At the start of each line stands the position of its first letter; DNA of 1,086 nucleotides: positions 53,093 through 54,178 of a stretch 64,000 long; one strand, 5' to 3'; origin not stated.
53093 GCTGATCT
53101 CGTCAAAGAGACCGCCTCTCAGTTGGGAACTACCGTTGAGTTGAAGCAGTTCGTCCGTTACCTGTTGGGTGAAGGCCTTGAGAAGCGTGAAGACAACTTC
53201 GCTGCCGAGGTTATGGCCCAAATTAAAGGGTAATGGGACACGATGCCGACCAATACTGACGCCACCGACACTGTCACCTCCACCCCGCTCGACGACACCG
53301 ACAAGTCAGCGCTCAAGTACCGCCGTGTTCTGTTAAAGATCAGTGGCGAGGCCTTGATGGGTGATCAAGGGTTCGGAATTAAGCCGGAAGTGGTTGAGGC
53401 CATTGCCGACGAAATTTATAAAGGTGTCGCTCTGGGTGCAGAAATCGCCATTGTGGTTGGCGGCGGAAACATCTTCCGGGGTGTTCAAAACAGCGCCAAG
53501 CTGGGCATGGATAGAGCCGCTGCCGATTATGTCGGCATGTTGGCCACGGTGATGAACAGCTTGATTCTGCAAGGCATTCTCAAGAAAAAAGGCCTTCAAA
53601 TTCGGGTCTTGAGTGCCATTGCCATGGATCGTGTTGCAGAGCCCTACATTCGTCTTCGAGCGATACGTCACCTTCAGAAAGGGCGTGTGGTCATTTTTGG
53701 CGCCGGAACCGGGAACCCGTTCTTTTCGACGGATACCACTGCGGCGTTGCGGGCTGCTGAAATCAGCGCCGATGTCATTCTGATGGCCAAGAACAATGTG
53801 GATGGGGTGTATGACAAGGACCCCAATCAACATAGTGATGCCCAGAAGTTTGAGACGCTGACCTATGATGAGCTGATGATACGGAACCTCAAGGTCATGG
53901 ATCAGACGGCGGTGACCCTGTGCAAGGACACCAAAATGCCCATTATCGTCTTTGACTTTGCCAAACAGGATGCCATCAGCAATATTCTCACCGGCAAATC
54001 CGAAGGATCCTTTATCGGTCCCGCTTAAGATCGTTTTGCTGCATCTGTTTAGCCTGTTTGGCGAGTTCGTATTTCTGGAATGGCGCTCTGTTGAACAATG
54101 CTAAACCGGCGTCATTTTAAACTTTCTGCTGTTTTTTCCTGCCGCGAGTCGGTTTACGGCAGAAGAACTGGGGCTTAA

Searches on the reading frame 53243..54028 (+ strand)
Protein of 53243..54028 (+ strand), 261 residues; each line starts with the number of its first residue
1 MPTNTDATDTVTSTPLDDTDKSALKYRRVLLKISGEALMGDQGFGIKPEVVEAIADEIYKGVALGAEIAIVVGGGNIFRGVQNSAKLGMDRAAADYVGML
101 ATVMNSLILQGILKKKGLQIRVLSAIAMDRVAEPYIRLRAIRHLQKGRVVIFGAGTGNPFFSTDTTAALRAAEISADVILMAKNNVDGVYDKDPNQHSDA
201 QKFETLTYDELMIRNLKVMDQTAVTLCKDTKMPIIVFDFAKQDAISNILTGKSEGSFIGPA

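Call 58: search_protein_families(library=pfam, proteins=[window:53243-54028:+], max_evalue=0.00001)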
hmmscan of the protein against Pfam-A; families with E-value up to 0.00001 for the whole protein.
window:53243-54028:+ (261 aa): 1 family
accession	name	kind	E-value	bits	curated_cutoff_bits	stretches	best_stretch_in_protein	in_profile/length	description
PF00696.33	AA_kinase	-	1.2e-34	120.5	24.9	1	28-238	2-234/234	Amino acid kinase family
